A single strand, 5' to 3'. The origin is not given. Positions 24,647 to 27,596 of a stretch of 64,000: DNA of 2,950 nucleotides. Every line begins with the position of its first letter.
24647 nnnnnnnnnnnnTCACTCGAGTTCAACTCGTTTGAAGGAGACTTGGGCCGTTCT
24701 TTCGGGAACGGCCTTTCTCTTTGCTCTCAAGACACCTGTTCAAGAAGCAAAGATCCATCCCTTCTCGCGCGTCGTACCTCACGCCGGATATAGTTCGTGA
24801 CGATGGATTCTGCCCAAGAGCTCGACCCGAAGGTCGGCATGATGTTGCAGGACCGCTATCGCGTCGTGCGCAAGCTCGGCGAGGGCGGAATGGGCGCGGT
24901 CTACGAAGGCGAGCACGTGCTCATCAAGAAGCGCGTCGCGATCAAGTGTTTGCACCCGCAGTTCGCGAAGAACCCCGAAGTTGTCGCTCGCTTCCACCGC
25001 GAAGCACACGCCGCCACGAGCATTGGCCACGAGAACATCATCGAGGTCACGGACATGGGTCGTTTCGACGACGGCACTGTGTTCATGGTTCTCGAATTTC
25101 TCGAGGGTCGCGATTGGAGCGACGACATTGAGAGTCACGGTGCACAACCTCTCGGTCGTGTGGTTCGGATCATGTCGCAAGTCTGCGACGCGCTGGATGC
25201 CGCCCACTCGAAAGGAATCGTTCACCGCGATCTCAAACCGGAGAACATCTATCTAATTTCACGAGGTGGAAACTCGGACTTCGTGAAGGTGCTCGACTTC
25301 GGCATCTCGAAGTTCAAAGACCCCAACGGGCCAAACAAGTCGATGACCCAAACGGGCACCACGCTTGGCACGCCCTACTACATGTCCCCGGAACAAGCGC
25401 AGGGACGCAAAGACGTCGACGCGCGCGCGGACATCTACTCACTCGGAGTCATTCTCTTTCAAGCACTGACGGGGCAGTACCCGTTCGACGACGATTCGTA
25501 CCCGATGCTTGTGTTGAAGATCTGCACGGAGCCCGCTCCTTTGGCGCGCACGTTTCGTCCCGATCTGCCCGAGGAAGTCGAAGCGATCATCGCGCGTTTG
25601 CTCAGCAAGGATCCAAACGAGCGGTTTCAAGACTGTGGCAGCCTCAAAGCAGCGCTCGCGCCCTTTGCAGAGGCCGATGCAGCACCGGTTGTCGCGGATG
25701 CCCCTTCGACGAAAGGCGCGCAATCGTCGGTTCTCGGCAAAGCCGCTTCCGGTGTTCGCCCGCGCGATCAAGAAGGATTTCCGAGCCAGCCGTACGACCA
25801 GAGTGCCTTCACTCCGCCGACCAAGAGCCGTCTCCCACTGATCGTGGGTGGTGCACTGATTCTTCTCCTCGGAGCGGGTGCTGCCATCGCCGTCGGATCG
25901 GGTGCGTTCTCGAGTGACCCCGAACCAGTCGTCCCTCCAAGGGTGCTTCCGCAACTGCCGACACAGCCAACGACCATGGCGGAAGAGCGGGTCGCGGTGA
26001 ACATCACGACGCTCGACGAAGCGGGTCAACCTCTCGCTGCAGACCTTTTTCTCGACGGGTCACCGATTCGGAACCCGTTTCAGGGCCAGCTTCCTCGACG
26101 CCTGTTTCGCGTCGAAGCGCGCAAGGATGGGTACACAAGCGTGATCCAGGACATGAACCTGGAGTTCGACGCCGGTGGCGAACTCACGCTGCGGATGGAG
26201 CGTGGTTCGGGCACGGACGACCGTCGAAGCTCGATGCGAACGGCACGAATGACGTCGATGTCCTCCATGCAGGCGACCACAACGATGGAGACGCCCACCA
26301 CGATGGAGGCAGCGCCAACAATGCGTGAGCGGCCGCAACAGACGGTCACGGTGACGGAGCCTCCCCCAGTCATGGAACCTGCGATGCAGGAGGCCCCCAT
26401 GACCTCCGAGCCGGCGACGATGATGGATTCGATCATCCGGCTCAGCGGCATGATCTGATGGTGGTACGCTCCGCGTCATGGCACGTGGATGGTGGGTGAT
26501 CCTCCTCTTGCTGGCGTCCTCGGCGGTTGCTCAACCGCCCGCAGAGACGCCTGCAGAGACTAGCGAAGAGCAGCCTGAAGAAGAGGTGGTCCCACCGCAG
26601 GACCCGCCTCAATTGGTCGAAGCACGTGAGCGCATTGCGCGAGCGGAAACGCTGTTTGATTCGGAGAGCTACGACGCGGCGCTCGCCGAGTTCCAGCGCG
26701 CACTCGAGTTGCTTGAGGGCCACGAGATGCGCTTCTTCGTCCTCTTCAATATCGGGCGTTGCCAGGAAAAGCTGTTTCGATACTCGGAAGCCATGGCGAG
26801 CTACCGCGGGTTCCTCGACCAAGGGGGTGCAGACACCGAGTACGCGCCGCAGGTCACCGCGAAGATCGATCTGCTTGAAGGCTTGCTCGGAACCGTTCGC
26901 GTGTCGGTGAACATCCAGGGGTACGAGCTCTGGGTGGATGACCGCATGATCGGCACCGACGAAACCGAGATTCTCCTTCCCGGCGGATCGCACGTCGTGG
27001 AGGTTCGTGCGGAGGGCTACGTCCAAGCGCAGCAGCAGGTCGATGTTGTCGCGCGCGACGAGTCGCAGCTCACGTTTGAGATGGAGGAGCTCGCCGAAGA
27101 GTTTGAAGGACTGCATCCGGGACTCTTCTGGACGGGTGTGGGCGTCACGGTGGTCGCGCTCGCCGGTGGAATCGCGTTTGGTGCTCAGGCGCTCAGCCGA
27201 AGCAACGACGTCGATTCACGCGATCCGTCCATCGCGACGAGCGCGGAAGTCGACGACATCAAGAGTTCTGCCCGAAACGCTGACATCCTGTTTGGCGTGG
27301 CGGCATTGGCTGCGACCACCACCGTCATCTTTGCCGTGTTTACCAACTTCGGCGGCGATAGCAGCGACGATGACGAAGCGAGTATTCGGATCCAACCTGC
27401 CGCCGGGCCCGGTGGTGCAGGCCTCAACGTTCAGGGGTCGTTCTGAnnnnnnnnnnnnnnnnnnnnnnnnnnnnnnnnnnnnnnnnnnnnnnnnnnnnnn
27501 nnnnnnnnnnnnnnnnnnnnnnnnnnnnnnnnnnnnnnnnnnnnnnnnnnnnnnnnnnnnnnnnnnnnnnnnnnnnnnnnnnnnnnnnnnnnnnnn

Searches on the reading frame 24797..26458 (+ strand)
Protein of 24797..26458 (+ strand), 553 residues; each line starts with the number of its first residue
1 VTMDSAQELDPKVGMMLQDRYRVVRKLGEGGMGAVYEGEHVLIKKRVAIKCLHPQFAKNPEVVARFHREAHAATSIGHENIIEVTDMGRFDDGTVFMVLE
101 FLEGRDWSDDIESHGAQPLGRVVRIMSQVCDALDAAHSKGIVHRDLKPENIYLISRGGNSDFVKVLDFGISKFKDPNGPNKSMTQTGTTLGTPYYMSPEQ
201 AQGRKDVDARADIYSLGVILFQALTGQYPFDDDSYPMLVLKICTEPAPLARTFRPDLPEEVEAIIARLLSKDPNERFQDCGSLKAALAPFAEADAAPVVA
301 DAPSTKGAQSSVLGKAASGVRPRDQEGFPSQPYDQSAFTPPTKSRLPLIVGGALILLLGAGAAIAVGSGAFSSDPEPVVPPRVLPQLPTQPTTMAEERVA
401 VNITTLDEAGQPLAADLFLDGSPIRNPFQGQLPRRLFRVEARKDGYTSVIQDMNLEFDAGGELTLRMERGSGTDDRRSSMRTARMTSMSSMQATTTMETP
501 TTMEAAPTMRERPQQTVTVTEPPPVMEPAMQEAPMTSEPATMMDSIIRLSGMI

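Call 22: search_protein_families(library=pfam, proteins=[window:24797-26458:+], max_evalue=0.01)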
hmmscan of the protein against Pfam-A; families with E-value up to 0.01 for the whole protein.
window:24797-26458:+ (553 aa): 3 families
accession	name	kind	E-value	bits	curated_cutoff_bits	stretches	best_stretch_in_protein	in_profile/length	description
PF00069.31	Pkinase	-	1.2e-47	162.9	31.7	1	21-277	1-252/263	Protein kinase domain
PF07714.23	PK_Tyr_Ser-Thr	-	9.7e-28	97.6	23.1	1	23-277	3-249/258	Protein tyrosine and serine/threonine kinase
PF03109.22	ABC1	-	0.0037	16.9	22.9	0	96-176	144-219/244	ABC1 atypical kinase-like domain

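Call 71: search_protein_representatives(protein=window:24797-26458:+)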
Query: 553 residues. Proteins with E-value up to 0.001 (for the whole library): 1192938; up to 1e-10: 842074; up to 1e-30: 366242. The best 150 are listed.
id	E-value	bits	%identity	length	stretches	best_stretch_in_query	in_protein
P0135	2.5e-218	742.3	33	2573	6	7-301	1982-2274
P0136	1.9e-208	709.7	67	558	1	2-553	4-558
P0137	1.4e-192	657.4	31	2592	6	19-309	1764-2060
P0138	8.3e-189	644.9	61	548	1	5-537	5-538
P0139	2.2e-175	600.6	34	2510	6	6-295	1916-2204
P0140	5.3e-160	549.9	39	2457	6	3-292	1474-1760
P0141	1.7e-154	531.7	54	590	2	3-336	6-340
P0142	1.4e-151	522.1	38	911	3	6-280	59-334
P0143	1.4e-151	522.1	55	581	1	8-535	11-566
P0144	8.5e-151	519.5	55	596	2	6-302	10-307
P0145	6.1e-150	516.7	56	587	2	8-399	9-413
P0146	2.7e-146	504.7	33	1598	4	19-300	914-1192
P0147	2.3e-141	488.4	53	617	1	5-532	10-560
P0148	1.1e-140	486.1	63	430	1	8-368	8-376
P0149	3.0e-140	484.7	42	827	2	11-374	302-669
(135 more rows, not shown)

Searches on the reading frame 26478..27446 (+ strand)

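Call 22: search_protein_families(library=pfam, proteins=[window:26478-27446:+], max_evalue=0.01)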
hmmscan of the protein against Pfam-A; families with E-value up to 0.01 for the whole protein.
window:26478-27446:+ (322 aa): 8 families
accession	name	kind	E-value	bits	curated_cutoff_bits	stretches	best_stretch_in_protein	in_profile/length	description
PF08308.17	PEGA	-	1.2e-06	28.7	20.8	1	138-203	2-68/71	PEGA domain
PF07719.23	TPR_2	-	5.5e-06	26.5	27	0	53-80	5-32/34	Tetratricopeptide repeat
PF13424.12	TPR_12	-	9.8e-06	26.1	30.1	1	55-109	9-68/77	Tetratricopeptide repeat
PF00515.34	TPR_1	-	4.9e-05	23.4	27.8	0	55-79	7-31/34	Tetratricopeptide repeat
PF13181.12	TPR_8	-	0.00067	20.1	25.7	0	89-110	4-25/34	Tetratricopeptide repeat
PF13620.12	CarboxypepD_reg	-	0.00085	20.1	32.3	1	167-203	45-82/82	Carboxypeptidase regulatory-like domain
PF13428.12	TPR_14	-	0.0028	18.6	23.5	0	50-81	2-33/44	Tetratricopeptide repeat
PF13432.12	TPR_16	-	0.0054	17.6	32.7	0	54-116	2-61/65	Tetratricopeptide repeat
